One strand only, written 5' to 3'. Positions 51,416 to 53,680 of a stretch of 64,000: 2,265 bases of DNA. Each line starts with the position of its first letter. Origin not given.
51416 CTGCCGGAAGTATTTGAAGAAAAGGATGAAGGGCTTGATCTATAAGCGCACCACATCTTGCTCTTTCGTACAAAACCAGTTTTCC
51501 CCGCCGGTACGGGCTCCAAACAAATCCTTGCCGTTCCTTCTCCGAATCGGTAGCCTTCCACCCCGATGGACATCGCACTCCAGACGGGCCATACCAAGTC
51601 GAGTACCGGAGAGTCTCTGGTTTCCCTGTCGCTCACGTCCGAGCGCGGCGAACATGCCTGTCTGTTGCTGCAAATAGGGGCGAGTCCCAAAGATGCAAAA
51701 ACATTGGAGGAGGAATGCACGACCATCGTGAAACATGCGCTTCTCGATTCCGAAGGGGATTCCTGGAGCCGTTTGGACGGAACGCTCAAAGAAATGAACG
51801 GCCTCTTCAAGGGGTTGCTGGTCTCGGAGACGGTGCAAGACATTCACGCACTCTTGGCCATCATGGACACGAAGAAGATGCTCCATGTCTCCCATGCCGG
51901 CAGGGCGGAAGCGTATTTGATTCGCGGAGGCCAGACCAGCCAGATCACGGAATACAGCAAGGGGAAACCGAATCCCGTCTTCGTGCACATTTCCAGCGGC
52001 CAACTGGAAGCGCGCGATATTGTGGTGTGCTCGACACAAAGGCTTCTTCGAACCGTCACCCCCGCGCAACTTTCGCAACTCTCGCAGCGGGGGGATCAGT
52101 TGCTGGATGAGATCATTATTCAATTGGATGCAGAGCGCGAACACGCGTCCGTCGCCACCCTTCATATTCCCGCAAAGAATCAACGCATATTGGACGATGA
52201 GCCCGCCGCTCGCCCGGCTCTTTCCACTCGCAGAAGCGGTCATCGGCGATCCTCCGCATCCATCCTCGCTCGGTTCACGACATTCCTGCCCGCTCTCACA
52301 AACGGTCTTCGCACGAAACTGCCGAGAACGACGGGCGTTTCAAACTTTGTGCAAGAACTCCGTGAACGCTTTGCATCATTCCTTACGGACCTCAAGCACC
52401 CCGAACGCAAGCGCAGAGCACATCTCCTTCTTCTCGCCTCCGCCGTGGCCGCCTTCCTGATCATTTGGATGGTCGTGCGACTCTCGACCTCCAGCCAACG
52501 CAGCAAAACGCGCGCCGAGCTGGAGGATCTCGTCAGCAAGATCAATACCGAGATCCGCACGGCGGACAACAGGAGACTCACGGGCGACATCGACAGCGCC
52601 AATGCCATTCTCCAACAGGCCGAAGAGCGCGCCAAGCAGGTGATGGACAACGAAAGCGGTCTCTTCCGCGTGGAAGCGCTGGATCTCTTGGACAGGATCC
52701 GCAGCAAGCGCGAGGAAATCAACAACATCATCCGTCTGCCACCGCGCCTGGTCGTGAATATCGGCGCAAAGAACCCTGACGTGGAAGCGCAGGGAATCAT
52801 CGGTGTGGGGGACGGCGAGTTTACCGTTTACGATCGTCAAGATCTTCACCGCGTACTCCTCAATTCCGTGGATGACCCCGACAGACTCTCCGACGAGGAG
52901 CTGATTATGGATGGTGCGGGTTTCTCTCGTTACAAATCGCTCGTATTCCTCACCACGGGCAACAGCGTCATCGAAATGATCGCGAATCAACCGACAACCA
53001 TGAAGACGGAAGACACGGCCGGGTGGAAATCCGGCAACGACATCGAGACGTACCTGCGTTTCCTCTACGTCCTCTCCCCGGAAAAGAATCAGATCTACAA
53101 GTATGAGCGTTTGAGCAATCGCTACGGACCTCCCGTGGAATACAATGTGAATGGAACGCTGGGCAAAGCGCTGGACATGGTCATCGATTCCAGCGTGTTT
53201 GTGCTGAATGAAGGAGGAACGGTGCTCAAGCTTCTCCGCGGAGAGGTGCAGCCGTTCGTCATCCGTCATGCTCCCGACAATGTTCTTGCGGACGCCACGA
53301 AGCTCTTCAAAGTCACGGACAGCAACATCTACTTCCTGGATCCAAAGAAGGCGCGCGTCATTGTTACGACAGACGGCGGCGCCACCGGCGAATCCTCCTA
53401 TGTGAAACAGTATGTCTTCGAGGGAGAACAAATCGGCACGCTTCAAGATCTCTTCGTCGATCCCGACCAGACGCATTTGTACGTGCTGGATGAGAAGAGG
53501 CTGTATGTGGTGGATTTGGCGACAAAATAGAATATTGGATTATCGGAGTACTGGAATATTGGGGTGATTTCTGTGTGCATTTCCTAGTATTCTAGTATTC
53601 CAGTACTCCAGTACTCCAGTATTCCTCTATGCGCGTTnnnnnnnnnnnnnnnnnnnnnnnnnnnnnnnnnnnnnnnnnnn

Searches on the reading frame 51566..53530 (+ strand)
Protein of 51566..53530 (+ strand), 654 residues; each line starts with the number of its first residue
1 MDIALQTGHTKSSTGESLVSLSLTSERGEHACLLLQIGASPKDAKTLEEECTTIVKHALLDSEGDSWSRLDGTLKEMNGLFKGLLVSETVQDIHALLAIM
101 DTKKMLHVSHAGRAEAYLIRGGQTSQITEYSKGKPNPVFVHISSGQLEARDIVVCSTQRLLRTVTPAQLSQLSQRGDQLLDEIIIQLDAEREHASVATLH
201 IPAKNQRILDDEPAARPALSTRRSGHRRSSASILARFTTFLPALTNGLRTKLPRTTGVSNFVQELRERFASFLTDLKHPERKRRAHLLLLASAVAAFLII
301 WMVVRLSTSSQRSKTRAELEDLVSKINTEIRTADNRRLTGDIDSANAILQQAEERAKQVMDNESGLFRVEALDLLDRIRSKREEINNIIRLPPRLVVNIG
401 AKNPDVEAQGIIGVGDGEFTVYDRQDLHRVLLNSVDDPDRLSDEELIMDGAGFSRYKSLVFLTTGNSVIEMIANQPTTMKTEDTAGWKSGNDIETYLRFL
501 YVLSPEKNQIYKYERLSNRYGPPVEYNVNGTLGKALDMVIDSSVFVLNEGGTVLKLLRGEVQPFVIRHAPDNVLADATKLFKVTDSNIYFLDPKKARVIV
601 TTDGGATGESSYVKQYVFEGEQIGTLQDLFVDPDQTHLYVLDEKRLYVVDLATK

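Call 64: find_encoding_contigs(protein=window:51566-53530:+, flank=10000, max_places=1)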
Protein window:51566-53530:+ (654 aa): 16 contigs read that carry it; 1 place shown.
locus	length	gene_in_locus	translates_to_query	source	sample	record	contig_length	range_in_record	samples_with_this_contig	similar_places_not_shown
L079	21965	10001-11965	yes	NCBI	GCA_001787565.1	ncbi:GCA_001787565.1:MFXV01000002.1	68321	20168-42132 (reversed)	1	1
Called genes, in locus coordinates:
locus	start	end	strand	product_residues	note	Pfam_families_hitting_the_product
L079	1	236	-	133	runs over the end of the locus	-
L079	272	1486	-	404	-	PF00041:fn3 (faint)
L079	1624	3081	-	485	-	PF01943:Polysacc_synt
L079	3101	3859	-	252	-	-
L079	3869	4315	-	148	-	-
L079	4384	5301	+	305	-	PF02729:OTCace_N, PF00185:OTCace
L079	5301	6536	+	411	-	PF01979:Amidohydro_1 (weak), PF12890:DHOase (weak)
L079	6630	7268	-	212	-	PF00702:Hydrolase, PF12710:HAD (weak), PF13419:HAD_2, PF13242:Hydrolase_like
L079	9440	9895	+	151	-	-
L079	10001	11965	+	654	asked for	-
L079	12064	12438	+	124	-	PF01467:CTP_transf_like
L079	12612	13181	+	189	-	-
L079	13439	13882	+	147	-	PF01668:SmpB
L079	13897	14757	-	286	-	-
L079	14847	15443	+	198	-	PF21176:RecR_HhH, PF13662:Toprim_4, PF01751:Toprim, PF21175:RecR_C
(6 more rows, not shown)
